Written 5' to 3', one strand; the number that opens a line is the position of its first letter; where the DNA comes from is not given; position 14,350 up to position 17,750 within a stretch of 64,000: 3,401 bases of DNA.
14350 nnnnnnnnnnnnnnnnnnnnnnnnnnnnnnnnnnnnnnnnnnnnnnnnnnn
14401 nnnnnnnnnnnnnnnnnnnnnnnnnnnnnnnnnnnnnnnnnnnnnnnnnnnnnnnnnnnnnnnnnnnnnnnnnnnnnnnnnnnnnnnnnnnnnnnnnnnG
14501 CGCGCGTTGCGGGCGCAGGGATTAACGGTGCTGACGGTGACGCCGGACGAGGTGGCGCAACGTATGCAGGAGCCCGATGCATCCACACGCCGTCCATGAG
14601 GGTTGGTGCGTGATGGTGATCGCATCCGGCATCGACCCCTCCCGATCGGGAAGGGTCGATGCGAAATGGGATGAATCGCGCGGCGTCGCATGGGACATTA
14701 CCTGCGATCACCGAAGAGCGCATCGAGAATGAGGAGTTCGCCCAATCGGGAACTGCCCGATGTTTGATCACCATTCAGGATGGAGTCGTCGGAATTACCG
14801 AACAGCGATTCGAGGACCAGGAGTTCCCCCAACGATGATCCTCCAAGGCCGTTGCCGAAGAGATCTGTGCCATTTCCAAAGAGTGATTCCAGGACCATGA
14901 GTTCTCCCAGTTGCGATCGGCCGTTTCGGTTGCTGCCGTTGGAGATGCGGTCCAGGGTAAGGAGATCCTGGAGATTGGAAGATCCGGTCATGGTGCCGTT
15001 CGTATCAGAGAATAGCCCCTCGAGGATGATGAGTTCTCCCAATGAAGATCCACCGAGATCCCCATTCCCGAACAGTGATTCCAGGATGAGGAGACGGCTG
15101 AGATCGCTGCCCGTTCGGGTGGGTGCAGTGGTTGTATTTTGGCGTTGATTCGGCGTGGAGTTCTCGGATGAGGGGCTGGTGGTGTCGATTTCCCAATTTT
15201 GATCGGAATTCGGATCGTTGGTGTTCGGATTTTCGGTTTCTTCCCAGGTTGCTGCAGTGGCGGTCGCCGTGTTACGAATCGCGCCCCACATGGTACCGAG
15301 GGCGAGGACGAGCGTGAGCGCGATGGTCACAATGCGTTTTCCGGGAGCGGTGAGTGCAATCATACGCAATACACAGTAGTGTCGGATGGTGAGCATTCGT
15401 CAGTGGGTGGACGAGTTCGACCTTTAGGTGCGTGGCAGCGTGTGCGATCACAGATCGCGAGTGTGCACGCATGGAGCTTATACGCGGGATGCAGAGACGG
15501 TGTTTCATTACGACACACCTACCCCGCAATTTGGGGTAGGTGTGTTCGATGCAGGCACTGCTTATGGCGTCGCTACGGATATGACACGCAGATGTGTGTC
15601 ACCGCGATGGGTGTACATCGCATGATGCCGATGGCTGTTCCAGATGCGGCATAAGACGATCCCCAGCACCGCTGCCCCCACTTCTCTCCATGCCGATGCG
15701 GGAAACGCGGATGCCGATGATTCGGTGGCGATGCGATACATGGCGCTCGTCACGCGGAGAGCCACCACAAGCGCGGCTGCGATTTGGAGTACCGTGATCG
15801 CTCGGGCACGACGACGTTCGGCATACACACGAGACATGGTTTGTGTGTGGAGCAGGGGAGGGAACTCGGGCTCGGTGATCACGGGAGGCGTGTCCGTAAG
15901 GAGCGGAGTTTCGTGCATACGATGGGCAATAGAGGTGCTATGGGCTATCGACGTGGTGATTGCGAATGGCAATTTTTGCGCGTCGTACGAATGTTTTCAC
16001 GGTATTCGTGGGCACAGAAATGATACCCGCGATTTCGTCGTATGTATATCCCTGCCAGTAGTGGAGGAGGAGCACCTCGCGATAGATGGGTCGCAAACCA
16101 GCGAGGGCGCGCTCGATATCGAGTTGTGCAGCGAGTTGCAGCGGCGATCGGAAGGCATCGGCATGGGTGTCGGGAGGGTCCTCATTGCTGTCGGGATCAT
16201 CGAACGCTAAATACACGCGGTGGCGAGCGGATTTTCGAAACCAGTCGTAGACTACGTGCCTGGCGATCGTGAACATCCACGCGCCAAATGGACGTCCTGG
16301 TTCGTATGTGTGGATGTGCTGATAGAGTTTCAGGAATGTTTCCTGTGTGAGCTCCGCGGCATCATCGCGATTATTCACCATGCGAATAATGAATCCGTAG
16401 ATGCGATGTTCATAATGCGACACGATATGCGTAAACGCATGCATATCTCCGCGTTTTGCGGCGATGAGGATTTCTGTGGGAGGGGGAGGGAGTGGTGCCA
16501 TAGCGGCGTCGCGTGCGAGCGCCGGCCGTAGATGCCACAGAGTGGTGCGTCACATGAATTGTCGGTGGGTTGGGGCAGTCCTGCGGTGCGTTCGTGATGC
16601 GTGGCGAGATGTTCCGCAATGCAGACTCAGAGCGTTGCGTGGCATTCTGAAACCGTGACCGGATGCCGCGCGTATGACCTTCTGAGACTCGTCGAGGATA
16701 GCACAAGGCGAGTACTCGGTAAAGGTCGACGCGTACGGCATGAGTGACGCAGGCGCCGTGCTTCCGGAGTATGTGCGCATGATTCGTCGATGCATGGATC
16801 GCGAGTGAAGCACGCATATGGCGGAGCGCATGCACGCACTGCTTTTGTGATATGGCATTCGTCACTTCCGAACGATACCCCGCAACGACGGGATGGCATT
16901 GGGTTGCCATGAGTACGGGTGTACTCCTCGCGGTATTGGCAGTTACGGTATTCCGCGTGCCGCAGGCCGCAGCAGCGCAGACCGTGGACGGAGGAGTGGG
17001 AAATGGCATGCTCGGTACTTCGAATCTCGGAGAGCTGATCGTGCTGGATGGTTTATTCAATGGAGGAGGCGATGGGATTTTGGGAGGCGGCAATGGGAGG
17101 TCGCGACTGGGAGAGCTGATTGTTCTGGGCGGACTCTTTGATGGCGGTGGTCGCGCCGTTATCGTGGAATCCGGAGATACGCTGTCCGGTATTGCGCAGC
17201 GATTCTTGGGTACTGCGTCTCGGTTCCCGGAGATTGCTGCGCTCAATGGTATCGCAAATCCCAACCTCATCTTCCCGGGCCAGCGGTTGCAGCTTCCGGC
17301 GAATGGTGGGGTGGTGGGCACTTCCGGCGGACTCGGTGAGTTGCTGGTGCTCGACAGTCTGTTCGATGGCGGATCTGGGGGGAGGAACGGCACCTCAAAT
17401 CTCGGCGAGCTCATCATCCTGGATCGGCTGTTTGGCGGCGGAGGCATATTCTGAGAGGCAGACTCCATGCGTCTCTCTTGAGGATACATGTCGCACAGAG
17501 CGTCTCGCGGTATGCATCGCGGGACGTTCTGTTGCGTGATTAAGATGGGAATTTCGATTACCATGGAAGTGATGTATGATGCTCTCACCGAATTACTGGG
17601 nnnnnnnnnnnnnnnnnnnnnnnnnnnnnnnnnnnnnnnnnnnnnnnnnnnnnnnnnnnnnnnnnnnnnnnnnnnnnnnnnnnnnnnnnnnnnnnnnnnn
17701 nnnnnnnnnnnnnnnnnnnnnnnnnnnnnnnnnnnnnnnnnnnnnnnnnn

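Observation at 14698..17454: ECF sigma/anti-sigma pair flanked by two paralogous secreted proteins built from a novel GEL(I/L)(V/I)L(D/E)xLF(G/D)GG repeat, one with LysM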

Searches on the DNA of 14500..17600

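Call 44: search_rna_families(source=window, start=14500, end=17600, threshold=evalue, max_evalue=5)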
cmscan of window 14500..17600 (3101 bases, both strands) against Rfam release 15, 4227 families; matches with E-value up to 5: 4.
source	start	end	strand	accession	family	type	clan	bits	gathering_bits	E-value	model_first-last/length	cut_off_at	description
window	17549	17569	+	RF01748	nuoG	Cis-reg;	-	18.9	33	0.87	1-43/43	no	nuoG RNA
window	15870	16019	+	RF01229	SNORA84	Gene; snRNA; snoRNA; HACA-box;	-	17.9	45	1.4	1-134/134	no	Small nucleolar RNA SNORA84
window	17036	17104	+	RF01630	ceN40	Gene; snRNA; snoRNA; CD-box;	-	15.8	35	2.3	1-123/123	no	Nematode snoRNA ceN40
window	15227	15244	-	RF02914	DUF805b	Cis-reg;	CL00115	15.7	35.6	0.59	3-20/35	no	DUF805b RNA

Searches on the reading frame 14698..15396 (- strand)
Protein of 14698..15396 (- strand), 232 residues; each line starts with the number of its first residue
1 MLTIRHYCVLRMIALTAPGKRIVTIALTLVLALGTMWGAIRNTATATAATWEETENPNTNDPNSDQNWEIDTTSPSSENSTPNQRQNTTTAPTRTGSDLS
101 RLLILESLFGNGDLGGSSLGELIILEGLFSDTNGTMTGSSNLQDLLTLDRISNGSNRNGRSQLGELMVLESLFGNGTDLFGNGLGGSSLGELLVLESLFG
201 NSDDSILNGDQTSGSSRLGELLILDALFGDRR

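Call 3: search_protein_families(library=pfam, proteins=[window:14698-15396:-], max_evalue=1)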
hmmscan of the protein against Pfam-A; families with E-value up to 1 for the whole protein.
window:14698-15396:- (232 aa): 1 family
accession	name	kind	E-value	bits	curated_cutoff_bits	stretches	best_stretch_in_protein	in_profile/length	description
PF18189.6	RIF5_SNase_2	-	0.01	16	25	0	203-227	34-58/179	TbRIF5 SNase domain 2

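Call 4: search_protein_families(library=ncbifam, proteins=[window:14698-15396:-], max_evalue=1)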
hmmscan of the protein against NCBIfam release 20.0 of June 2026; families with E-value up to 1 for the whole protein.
window:14698-15396:- (232 aa): 0 families

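Call 6: find_homologous_proteins(query=window:14698-15396:-, max_evalue=0.001)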
Query window:14698-15396:- (232 aa): 3 proteins with E <= 0.001 among 2711 candidates.
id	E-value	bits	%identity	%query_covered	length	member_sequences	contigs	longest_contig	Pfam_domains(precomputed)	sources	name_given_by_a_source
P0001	2.9e-37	147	45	94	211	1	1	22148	-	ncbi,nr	ncbi:hypothetical protein HY632_01920 [Candidatus Uhrbacteria bacterium]|nr:hypothetical protein [Ca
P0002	7.3e-9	54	42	49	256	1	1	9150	PF01476.27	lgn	-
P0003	1.2e-5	43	35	52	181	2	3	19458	PF01476.27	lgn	-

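Call 11: find_encoding_contigs(protein=P0001, flank=8000, max_places=3)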
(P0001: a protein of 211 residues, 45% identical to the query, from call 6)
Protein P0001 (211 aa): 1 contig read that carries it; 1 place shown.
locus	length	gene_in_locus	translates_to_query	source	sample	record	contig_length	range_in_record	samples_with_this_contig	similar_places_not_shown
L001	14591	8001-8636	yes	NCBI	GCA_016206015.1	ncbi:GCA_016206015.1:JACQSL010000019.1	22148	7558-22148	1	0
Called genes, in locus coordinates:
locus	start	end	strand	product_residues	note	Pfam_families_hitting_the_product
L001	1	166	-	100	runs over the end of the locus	PF03083:MtN3_slv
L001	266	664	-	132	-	PF00903:Glyoxalase, PF22677:Ble-like_N, PF18029:Glyoxalase_6 (weak)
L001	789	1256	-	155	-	PF00903:Glyoxalase, PF13669:Glyoxalase_4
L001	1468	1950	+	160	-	-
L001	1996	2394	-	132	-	PF03203:MerC (weak)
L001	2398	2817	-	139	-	PF13473:Cupredoxin_1 (weak)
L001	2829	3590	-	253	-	-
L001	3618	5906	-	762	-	PF00403:HMA, PF00122:E1-E2_ATPase, PF00702:Hydrolase, PF08282:Hydrolase_3 (faint), PF12710:HAD (weak)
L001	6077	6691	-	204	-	PF01476:LysM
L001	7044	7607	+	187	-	PF04542:Sigma70_r2, PF08281:Sigma70_r4_2, PF04545:Sigma70_r4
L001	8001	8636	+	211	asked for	-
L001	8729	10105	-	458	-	-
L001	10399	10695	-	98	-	PF02583:Trns_repr_metal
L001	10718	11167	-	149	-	PF07884:VKOR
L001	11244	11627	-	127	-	-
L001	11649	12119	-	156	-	PF07681:DoxX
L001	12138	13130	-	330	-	PF01210:NAD_Gly3P_dh_N, PF02558:ApbA, PF02737:3HCDH_N (weak), PF03446:NAD_binding_2 (weak), PF03807:F420_oxidored, PF07479:NAD_Gly3P_dh_C, PF20618:GPD_NAD_C_bact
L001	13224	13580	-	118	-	-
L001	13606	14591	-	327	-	PF01564:Spermine_synth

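Call 32: predict_structure(alignment_id=A2)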
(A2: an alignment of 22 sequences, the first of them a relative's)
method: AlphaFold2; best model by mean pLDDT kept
length: 181 residues; sequences in the alignment: 22
mean_pLDDT: 60.8   pTM: 0.39
mean pLDDT of the five models: 60.8, 60.6, 60.0, 59.7, 58.0
residues with pLDDT >= 90: 47; 70-90: 4; 50-70: 38; < 50: 92
segments of 3 or more residues with pLDDT < 50: 1-3, 18-49, 65-78, 135-151, 153-155, 165-174, 176-181
pLDDT, mean of each block of 10 residues (from residue 1): 54 52 39 43 46 52 48 47 91 95 96 95 95 54 43 53 48 45 43
secondary structure, 60 per line:
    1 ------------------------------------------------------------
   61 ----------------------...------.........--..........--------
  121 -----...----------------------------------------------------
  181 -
elements in order: E83-85 H92-100 H103-112 E126-128

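Call 54: search_protein_families(library=pfam, proteins=[L001:8729-10105:-], max_evalue=10)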
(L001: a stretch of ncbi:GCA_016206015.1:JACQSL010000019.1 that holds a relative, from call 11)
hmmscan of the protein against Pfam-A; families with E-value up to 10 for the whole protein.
L001:8729-10105:- (458 aa): 0 families

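Call 76: find_encoding_contigs(protein=P0002, flank=5000, max_places=1)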
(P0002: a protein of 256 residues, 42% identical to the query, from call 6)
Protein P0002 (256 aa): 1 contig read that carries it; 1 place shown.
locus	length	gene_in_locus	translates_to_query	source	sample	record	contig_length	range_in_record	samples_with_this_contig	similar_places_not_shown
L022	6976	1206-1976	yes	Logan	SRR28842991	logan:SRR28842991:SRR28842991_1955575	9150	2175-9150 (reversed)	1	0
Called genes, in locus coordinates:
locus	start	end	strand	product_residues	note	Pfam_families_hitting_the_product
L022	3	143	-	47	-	?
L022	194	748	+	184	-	PF04542:Sigma70_r2, PF06056:Terminase_5 (faint), PF08281:Sigma70_r4_2, PF04545:Sigma70_r4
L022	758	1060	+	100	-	-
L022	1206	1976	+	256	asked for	PF01476:LysM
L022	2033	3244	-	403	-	-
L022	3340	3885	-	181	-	-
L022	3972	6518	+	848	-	PF22680:Glyco_hydro_123_N_2 (weak), PF19543:GH123_N (weak)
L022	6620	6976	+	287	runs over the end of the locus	PF12705:PDDEXK_1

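Call 82: search_protein_families(library=padloc, proteins=[window:14698-15396:-], max_evalue=0.01)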
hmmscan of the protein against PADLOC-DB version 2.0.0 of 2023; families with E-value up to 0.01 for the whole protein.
window:14698-15396:- (232 aa): 0 families

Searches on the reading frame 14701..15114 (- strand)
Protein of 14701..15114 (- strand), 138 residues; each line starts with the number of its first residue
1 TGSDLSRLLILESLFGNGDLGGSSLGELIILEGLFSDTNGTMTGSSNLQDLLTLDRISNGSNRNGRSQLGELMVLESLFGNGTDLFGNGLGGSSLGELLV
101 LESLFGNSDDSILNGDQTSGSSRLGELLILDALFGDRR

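Call 35: search_protein_representatives(protein=window:14701-15114:-)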
Query: 138 residues. Proteins with E-value up to 0.001 (for the whole library): 71; up to 1e-10: 3; up to 1e-30: 0. The best 71 are listed.
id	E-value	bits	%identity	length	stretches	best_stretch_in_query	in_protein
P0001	1.0e-16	78.2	49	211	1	3-136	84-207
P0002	3.4e-12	63.6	54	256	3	59-136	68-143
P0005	2.5e-11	60.8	45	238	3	39-135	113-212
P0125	1.2e-10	58.6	47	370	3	62-135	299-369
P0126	1.7e-10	58.1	45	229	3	65-137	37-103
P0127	3.0e-09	54.1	56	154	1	22-136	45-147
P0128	3.2e-09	54.0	53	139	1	17-134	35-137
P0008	3.6e-09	53.8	53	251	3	66-136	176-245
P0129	3.9e-09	53.7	49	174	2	61-137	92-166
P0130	9.5e-09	52.4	43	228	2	3-136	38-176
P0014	1.1e-08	52.3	42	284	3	61-136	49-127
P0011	2.4e-08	51.1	42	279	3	36-121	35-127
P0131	4.7e-08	50.2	44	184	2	61-135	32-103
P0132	6.9e-08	49.7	46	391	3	3-59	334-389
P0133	7.7e-08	49.5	45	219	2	2-106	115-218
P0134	9.7e-08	49.2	52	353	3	4-61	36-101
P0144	1.4e-06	45.4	51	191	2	52-135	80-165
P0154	1.2e-05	42.5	49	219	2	24-136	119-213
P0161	3.7e-05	40.8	47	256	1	40-137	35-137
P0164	4.8e-05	40.5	48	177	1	41-136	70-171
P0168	1.0e-04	39.4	41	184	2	48-135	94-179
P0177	6.7e-04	36.8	44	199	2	58-136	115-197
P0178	6.8e-04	36.8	44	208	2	94-135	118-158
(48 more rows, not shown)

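Call 80: search_protein_families(library=pfam, proteins=[P0134, P0161, P0154, P0164, P0144, P0177, P0132, P0125, P0168, P0178], max_evalue=0.01)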
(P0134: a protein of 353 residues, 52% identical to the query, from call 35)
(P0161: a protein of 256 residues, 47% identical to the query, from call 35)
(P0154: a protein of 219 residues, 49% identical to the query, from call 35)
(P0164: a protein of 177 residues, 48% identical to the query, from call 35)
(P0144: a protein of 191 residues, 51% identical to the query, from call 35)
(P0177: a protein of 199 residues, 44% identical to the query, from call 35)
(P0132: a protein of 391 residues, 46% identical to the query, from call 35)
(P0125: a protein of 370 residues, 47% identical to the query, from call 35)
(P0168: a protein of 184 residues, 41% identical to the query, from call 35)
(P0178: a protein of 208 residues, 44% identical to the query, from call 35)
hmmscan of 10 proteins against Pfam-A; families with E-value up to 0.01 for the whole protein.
P0134 (353 aa): 1 family
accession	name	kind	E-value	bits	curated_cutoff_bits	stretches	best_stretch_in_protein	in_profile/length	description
PF00397.32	WW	-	0.008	16.6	26.9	0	248-261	11-25/31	WW domain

P0161 (256 aa): 3 families
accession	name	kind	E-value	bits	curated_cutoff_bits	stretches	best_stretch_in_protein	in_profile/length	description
PF16656.11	Pur_ac_phosph_N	-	3.1e-08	34.5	30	1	168-240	5-82/93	Purple acid Phosphatase, N-terminal domain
PF00041.27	fn3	-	5.7e-08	33.3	25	1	166-244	3-74/84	Fibronectin type III domain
PF25814.1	fn3_SORL1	-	0.007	16.8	27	0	163-236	2-69/90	SORL1-like, fn3 domain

P0154 (219 aa): 0 families

P0164 (177 aa): 0 families

P0144 (191 aa): 0 families

P0177 (199 aa): 0 families

P0132 (391 aa): 5 families
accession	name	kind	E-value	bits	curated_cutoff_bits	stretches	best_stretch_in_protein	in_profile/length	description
PF01476.26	LysM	-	4.3e-29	100.6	20.9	2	153-199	1-43/43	LysM domain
PF23457.1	LysM2_NFP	-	4.9e-10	39.8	36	2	152-195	7-50/56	NFP LysM2 domain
PF23473.1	LysM3_LYK4_5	-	1.3e-09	38.4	29.3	1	278-311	5-35/48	LYK4/5 LysM3 domain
PF23472.1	LysM2_CERK1_LYK3_4_5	-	2.3e-07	31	27.4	1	278-324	8-54/56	LYK3/4/5 LysM2 domain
PF05489.18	Phage_tail_X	-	0.0015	18.6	22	0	282-327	7-55/60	Phage Tail Protein X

P0125 (370 aa): 2 families
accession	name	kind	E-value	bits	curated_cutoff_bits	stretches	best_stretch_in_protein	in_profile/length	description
PF01476.26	LysM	-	9.4e-26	89.9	20.9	2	93-138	2-43/43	LysM domain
PF23473.1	LysM3_LYK4_5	-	0.00064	20.2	29.3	0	93-131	6-40/48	LYK4/5 LysM3 domain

P0168 (184 aa): 0 families

P0178 (208 aa): 0 families

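Call 81: search_solved_structures(query=window:14701-15114:-, max_evalue=10)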
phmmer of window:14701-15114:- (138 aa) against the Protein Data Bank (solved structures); distinct sequences matched with E-value up to 10: 0.

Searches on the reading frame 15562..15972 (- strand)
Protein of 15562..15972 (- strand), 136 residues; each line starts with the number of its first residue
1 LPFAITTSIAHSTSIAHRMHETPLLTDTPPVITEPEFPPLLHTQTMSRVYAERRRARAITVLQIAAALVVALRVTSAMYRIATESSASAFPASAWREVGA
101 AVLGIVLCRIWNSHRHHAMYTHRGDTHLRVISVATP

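Call 3: search_protein_families(library=pfam, proteins=[window:15562-15972:-], max_evalue=1)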
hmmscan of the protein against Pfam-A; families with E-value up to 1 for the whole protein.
window:15562-15972:- (136 aa): 2 families
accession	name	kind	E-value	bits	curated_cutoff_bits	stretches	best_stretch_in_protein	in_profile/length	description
PF02592.20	Vut_1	-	0.012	16.5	27.2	1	42-128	13-99/152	Putative vitamin uptake transporter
PF24838.2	8xMP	-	0.012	15.9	30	1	47-113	11-68/136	Octameric membrane protein family (8xMP)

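Call 4: search_protein_families(library=ncbifam, proteins=[window:15562-15972:-], max_evalue=1)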
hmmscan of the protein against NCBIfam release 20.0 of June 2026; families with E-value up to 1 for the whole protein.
window:15562-15972:- (136 aa): 0 families

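Call 82: search_protein_families(library=padloc, proteins=[window:15562-15972:-], max_evalue=0.01)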
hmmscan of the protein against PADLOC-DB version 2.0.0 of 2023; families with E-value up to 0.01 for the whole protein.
window:15562-15972:- (136 aa): 0 families
